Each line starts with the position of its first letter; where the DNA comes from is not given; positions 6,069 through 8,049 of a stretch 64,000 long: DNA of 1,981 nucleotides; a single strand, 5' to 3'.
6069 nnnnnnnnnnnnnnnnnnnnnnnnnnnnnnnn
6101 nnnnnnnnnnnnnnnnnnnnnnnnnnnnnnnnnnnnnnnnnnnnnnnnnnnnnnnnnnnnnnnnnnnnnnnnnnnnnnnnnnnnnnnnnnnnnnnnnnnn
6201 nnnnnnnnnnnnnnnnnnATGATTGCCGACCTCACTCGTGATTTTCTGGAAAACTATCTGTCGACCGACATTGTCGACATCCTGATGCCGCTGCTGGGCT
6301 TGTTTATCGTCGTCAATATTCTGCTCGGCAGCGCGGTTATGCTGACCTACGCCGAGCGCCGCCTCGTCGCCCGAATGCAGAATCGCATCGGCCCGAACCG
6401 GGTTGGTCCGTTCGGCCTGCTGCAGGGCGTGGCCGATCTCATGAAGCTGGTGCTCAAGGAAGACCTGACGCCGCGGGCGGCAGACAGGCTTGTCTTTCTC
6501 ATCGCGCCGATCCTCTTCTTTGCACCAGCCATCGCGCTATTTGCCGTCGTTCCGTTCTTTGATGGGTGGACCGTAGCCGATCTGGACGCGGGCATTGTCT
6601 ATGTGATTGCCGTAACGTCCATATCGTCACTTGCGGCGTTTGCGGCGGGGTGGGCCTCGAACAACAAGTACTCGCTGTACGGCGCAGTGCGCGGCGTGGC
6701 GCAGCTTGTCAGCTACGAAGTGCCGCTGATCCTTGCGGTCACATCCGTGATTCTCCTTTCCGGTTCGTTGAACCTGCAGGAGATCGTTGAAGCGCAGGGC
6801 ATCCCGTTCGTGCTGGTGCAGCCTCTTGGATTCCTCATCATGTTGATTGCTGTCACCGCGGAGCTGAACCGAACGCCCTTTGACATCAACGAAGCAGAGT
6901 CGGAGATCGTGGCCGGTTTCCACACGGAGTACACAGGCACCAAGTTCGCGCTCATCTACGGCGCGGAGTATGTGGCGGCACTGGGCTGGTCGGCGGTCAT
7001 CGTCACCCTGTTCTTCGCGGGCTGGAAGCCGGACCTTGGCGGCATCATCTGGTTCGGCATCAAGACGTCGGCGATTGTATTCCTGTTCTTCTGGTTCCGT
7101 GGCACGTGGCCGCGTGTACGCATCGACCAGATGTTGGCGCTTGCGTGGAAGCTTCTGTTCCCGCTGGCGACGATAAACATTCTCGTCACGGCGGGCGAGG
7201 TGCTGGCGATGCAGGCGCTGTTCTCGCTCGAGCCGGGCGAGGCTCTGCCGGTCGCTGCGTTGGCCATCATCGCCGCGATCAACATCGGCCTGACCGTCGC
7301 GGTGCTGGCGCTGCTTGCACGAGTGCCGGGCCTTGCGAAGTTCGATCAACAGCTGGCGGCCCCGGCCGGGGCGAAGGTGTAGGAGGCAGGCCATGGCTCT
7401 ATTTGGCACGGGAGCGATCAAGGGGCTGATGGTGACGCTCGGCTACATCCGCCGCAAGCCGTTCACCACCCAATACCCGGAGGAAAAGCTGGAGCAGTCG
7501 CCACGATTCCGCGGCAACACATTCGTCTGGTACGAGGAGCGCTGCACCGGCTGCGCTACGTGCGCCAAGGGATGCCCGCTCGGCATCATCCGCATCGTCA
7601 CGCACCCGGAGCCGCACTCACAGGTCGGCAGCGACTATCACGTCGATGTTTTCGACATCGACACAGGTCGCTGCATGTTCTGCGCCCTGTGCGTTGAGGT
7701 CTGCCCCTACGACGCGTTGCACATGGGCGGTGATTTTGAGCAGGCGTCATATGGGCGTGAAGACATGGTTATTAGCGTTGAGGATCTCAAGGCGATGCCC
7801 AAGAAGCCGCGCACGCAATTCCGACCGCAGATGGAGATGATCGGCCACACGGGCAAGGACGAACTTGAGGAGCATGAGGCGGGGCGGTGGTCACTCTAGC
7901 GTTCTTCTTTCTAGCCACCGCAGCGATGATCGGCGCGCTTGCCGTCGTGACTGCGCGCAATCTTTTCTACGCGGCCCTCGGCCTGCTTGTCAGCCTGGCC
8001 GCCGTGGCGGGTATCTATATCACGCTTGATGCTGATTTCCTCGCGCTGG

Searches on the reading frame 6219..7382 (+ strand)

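Call 69: search_protein_families(library=pfam, proteins=[window:6219-7382:+], max_evalue=0.00001)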
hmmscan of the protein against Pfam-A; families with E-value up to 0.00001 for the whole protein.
window:6219-7382:+ (387 aa): 1 family
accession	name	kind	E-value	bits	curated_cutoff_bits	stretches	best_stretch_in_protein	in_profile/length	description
PF00146.26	NADHdh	-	1.4e-112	376.4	27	1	29-325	4-298/298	NADH dehydrogenase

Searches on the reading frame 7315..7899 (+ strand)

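Call 83: search_protein_families(library=pfam, proteins=[window:7315-7899:+], max_evalue=0.001)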
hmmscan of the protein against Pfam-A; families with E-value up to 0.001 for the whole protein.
window:7315-7899:+ (194 aa): 14 families
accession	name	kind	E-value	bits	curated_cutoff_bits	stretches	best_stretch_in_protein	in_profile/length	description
PF00037.32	Fer4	-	2.2e-13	49.8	21.1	2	115-135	3-23/24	4Fe-4S binding domain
PF12838.12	Fer4_7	-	1.4e-10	41.9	27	1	76-134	1-52/52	4Fe-4S dicluster domain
PF14697.11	Fer4_21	-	8.2e-10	39.1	35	2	113-137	34-59/59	4Fe-4S dicluster domain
PF13187.11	Fer4_9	-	2.1e-09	37.7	27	1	76-134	1-51/52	4Fe-4S dicluster domain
PF13237.11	Fer4_10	-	2.5e-08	34.2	25.5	1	74-131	6-53/53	4Fe-4S dicluster domain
PF13484.11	Fer4_16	-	2.2e-07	32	30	1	76-132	1-65/66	4Fe-4S double cluster binding domain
PF12797.12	Fer4_2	-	2.2e-07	30.8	24.5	1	72-88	5-21/22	4Fe-4S binding domain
PF12837.12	Fer4_6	-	4e-07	30.1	25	0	71-88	3-20/24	4Fe-4S binding domain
PF12798.12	Fer4_3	-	6.5e-05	23.9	27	0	120-134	1-15/15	4Fe-4S binding domain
PF13183.11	Fer4_8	-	6.6e-05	23.8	27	0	75-132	3-66/68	4Fe-4S dicluster domain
PF25160.1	LdpA_Fe-S-bd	-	8e-05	22.8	27.6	0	73-96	24-47/49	LdpA Fe-S cluster-binding domain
PF13534.11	Fer4_17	-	0.0003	21.7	22.2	0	76-133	1-59/61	4Fe-4S dicluster domain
PF12800.12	Fer4_4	-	0.00031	21.3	24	0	75-88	2-15/17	4Fe-4S binding domain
PF13746.11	Fer4_18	-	0.00089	19.9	27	0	116-132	57-73/114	4Fe-4S dicluster domain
